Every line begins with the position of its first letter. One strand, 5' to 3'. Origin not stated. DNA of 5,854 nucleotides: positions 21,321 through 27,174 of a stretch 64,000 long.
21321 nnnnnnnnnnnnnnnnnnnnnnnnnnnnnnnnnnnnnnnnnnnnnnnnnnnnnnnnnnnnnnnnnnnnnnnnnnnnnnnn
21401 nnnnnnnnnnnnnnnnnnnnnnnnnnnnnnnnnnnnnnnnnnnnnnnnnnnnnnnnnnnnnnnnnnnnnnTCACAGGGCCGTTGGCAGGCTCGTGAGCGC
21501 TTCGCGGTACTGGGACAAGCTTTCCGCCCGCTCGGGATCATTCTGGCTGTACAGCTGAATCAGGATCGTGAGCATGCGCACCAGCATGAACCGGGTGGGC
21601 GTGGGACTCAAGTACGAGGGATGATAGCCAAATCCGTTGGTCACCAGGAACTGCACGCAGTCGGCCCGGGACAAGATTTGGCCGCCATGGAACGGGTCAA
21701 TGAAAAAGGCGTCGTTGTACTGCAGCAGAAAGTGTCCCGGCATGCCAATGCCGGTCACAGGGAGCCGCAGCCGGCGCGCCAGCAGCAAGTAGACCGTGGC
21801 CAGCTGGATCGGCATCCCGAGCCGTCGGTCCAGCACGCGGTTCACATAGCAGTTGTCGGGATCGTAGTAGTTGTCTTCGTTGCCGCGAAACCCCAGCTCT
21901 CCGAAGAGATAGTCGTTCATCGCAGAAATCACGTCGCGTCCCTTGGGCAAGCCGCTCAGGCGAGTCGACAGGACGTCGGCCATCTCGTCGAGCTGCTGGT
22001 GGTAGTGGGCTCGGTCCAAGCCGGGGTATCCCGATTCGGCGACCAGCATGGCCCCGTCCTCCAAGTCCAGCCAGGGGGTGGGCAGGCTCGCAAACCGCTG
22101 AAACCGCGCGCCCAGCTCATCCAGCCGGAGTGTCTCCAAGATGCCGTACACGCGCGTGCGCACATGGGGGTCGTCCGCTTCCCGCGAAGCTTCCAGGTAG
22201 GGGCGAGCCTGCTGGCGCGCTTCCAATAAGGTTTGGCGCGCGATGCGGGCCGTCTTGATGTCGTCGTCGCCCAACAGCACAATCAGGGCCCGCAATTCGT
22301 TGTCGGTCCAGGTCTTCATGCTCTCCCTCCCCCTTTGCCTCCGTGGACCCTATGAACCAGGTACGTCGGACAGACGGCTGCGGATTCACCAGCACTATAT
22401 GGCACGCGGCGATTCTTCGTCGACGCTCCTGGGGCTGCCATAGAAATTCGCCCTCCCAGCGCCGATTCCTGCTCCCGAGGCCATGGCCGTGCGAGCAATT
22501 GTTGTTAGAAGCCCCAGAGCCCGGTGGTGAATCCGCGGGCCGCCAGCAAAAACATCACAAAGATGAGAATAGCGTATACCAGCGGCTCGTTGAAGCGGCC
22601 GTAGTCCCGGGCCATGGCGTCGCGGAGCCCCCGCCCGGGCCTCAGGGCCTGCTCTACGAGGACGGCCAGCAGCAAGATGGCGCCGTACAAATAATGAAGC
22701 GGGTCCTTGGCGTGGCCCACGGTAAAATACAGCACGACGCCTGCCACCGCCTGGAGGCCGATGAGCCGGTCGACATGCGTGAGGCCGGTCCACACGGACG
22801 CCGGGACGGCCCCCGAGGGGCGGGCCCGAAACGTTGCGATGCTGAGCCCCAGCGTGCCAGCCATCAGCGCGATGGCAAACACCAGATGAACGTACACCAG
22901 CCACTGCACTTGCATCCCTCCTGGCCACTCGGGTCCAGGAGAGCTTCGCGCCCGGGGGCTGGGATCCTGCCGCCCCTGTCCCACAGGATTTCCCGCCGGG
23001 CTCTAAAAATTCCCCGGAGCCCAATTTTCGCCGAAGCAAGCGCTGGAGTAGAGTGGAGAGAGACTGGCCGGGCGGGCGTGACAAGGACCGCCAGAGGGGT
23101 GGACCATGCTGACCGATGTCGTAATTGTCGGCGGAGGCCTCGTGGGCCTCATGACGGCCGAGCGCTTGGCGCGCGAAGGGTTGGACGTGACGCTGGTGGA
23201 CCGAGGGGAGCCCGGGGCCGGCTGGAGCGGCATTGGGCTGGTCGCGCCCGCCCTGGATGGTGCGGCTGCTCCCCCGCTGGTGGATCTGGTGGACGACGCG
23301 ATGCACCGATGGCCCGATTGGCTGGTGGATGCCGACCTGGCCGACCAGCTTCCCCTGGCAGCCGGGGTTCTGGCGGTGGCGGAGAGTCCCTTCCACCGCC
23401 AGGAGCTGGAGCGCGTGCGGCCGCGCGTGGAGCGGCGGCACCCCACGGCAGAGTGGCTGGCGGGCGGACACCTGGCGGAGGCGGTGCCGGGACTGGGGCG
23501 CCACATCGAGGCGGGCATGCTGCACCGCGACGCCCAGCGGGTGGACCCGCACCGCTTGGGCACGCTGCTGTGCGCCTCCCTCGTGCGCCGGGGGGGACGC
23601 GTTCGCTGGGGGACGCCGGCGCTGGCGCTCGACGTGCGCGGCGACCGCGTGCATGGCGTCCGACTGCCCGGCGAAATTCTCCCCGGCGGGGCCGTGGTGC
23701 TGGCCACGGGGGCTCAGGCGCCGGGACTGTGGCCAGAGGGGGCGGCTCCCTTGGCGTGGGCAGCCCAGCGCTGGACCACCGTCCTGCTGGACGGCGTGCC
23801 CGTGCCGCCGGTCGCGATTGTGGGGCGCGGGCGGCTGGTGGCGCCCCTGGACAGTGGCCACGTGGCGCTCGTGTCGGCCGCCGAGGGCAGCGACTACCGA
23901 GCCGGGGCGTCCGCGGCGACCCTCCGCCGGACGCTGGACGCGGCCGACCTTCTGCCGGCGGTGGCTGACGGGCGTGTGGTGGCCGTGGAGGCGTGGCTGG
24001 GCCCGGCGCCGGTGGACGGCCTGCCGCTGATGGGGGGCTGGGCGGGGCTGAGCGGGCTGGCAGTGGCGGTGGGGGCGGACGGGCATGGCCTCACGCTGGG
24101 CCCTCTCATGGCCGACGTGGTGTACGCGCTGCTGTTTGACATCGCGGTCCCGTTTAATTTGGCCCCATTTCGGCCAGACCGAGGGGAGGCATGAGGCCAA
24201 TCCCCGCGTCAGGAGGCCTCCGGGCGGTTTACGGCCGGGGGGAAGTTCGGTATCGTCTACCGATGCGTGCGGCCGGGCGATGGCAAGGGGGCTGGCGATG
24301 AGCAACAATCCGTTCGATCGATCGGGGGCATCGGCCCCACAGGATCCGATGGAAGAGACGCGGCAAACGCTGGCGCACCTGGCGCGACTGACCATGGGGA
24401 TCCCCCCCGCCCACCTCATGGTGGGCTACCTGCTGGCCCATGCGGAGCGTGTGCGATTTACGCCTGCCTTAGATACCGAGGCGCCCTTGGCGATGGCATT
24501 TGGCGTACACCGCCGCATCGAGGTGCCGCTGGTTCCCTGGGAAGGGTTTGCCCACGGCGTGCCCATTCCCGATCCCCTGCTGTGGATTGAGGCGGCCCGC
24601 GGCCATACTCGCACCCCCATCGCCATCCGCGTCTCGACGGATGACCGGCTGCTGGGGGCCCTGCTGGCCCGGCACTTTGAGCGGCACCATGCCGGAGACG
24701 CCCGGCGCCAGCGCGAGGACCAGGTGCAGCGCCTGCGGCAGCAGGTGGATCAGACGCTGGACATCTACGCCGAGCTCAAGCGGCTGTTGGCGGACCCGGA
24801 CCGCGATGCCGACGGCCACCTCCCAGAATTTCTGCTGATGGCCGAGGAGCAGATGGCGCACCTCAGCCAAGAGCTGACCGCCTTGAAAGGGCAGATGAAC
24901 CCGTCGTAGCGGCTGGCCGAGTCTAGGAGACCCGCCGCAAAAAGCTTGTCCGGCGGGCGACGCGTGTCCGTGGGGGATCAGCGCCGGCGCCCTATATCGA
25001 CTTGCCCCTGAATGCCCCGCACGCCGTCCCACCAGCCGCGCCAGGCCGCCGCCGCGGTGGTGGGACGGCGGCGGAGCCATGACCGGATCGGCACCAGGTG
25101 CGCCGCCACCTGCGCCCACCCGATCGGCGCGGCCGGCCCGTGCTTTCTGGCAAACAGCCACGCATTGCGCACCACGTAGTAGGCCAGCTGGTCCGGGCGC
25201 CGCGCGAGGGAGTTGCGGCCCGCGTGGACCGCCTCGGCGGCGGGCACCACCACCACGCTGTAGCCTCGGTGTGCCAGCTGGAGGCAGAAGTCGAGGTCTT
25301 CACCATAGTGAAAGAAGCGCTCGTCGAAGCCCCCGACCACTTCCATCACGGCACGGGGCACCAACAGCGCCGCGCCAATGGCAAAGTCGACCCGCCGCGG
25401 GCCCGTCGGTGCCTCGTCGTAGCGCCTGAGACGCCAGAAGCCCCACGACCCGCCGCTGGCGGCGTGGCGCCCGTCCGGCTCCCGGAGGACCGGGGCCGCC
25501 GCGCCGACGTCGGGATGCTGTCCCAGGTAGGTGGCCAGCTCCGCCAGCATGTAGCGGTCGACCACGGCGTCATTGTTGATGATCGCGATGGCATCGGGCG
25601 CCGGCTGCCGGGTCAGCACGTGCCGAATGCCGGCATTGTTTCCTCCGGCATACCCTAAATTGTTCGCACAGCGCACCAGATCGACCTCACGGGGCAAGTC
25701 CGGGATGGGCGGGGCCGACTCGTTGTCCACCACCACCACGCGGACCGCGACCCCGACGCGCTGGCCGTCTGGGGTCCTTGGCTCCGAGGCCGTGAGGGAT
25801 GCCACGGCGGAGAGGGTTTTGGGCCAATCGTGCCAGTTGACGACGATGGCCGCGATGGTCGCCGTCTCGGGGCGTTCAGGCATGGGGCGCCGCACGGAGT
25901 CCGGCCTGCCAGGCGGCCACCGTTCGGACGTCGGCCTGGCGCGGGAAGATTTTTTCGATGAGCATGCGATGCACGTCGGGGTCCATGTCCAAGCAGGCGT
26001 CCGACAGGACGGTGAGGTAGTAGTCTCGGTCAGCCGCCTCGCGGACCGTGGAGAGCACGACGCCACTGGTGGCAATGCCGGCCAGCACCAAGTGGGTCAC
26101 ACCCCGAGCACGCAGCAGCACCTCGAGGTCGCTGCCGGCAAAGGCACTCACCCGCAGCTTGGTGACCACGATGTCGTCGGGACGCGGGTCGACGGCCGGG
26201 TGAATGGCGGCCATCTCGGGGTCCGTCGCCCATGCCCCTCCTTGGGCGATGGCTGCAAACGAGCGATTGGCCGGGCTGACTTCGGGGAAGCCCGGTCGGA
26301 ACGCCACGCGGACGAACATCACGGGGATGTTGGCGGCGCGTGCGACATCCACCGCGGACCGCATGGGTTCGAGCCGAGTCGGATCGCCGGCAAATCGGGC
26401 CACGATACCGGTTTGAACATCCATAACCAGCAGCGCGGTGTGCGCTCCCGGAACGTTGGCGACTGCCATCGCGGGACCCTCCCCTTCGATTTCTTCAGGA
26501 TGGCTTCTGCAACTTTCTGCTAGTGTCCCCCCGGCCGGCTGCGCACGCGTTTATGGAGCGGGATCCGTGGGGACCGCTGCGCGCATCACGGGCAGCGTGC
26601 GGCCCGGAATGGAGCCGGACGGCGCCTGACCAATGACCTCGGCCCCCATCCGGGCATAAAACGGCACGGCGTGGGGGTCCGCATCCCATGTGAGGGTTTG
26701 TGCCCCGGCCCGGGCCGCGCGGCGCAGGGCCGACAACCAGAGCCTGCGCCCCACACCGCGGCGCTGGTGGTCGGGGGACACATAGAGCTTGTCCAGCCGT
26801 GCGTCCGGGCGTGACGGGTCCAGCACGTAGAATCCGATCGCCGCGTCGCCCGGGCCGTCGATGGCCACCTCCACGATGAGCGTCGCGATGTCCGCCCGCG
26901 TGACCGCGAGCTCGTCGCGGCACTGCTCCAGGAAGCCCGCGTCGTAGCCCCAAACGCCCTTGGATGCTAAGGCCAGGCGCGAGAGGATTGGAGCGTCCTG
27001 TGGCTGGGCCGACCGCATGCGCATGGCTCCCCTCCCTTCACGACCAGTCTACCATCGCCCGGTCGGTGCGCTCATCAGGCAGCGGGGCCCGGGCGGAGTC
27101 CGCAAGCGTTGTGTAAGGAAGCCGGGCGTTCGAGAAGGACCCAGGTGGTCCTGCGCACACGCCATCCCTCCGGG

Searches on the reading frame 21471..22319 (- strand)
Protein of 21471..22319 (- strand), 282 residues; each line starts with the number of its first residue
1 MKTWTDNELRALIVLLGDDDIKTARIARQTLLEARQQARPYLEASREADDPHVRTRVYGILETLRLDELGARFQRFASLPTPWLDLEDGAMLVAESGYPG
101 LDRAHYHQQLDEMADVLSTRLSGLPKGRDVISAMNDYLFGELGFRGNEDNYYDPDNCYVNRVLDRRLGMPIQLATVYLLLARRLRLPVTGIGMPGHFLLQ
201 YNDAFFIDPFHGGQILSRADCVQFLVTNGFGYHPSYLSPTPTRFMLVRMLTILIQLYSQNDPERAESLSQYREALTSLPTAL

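Call 87: search_protein_families(library=pfam, proteins=[window:21471-22319:-], max_evalue=0.01)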
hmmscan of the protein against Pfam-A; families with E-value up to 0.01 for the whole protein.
window:21471-22319:- (282 aa): 1 family
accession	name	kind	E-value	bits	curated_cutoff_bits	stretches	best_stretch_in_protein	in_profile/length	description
PF13369.12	Transglut_core2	-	1.6e-46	158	23.5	1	105-250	2-154/155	Transglutaminase-like superfamily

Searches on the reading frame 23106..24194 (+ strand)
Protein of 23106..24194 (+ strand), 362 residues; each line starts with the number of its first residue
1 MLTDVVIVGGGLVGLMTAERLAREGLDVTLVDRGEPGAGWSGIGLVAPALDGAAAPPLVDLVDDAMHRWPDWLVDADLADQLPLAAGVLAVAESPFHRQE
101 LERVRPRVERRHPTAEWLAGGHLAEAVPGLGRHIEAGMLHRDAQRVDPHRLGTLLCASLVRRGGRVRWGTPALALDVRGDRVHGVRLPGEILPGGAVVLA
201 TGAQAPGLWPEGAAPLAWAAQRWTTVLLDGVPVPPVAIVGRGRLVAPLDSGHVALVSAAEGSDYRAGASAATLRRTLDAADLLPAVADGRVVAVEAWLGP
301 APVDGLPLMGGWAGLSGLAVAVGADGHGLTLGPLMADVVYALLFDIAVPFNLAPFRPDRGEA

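Call 34: search_protein_families(library=pfam, proteins=[window:23106-24194:+], max_evalue=0.00001)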
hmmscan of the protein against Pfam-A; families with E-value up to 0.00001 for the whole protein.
window:23106-24194:+ (362 aa): 6 families
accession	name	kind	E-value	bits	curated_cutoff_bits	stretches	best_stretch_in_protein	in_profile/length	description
PF01266.30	DAO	-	1.6e-39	136.9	27.9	1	4-339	1-350/353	FAD dependent oxidoreductase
PF00890.30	FAD_binding_2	-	1.9e-09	37.7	20.4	1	4-204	1-204/414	FAD binding domain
PF01494.25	FAD_binding_3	-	1.7e-07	31.3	22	1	3-34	2-33/349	FAD binding domain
PF00070.33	Pyr_redox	-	4e-06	27.7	22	0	5-34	2-31/82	Pyridine nucleotide-disulphide oxidoreductase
PF07992.20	Pyr_redox_2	-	4e-06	26.9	26.1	0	4-154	2-58/291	Pyridine nucleotide-disulphide oxidoreductase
PF13450.12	NAD_binding_8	-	7.6e-06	26.6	21.9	1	7-35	1-29/68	NAD(P)-binding Rossmann-like domain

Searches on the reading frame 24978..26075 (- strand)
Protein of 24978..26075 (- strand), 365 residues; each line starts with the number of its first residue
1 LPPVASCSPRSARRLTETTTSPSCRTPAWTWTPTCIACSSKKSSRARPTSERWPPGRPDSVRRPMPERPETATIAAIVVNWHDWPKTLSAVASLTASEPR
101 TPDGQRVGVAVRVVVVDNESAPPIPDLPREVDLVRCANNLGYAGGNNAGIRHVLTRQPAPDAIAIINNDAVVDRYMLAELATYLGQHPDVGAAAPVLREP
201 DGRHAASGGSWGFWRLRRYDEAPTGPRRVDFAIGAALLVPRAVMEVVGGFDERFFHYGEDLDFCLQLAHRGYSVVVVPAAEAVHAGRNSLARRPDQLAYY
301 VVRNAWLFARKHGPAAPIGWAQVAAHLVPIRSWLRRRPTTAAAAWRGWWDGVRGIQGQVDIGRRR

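Call 34: search_protein_families(library=pfam, proteins=[window:24978-26075:-], max_evalue=0.00001)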
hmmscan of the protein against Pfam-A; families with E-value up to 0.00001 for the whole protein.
window:24978-26075:- (365 aa): 3 families
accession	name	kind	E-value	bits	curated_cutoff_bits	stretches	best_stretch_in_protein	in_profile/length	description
PF13641.12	Glyco_tranf_2_3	-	1.1e-12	48.9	27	1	74-291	3-218/230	Glycosyltransferase like family 2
PF13632.12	Glyco_trans_2_3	-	2.7e-10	40.9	27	1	163-288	2-126/198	Glycosyl transferase family group 2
PF00535.33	Glycos_transf_2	-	7.2e-07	29.7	23.3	1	111-244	28-164/168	Glycosyl transferase family 2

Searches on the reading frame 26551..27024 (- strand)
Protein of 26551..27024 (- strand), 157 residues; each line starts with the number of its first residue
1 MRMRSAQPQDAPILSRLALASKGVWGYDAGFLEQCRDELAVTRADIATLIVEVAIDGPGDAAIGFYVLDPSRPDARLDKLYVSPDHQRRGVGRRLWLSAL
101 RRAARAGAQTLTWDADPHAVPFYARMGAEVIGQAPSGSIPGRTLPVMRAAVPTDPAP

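Call 87: search_protein_families(library=pfam, proteins=[window:26551-27024:-], max_evalue=0.01)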
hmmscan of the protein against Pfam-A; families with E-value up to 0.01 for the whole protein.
window:26551-27024:- (157 aa): 4 families
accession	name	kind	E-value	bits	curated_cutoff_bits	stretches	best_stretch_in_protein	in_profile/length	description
PF00583.31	Acetyltransf_1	-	1.8e-12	48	20.7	1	61-127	43-115/116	Acetyltransferase (GNAT) family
PF13673.13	Acetyltransf_10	-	2.1e-12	47.6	23.6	1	72-132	52-111/128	Acetyltransferase (GNAT) domain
PF13508.13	Acetyltransf_7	-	1.2e-10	42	27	1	53-127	7-81/84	Acetyltransferase (GNAT) domain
PF08445.16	FR47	-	0.00063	20.1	22.1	1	73-131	20-80/86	FR47-like protein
